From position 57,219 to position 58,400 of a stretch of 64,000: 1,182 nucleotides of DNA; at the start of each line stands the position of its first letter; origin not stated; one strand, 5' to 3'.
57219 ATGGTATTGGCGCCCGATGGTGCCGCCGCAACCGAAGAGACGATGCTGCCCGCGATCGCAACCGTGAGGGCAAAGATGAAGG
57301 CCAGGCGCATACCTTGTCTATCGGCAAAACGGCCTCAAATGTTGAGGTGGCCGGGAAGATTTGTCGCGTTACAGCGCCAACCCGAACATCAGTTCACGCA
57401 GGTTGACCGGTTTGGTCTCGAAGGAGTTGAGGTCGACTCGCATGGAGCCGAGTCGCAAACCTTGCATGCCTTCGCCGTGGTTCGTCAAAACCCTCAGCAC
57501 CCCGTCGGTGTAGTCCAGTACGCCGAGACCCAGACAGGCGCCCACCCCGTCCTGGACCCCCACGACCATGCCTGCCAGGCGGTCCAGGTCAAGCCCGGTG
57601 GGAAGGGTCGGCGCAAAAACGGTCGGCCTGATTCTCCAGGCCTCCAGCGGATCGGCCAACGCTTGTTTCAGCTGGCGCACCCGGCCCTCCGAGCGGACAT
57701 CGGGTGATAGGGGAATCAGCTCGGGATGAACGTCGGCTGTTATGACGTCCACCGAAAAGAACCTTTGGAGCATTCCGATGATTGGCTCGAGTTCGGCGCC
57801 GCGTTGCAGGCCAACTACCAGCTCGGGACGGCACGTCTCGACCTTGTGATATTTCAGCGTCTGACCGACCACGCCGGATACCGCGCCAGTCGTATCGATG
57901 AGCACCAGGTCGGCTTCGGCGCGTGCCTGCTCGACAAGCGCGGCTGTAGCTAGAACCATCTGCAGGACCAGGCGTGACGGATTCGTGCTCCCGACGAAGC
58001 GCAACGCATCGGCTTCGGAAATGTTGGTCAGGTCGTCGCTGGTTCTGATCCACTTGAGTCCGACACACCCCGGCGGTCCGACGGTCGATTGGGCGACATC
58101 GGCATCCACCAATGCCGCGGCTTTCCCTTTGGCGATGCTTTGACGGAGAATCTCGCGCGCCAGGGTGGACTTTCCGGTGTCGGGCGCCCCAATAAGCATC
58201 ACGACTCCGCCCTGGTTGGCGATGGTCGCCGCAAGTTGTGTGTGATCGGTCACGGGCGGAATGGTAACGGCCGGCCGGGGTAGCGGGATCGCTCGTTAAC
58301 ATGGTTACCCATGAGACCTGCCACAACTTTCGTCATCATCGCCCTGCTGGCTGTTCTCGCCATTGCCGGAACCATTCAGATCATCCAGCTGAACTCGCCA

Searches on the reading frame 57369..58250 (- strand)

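Call 44: search_protein_families(library=pfam, proteins=[window:57369-58250:-], max_evalue=0.001)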
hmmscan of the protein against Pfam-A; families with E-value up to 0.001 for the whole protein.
window:57369-58250:- (293 aa): 3 families
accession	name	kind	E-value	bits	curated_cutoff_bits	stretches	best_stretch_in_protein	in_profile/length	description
PF16575.11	CLP1_P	-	1.2e-26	94.1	26.6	1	21-195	1-183/188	mRNA cleavage and polyadenylation factor CLP1 P-loop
PF20720.3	nSTAND3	-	0.00011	22.3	27.2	1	2-44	5-47/155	Novel STAND NTPase 3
PF13481.12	AAA_25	-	0.0002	21.5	27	0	12-124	31-155/195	AAA domain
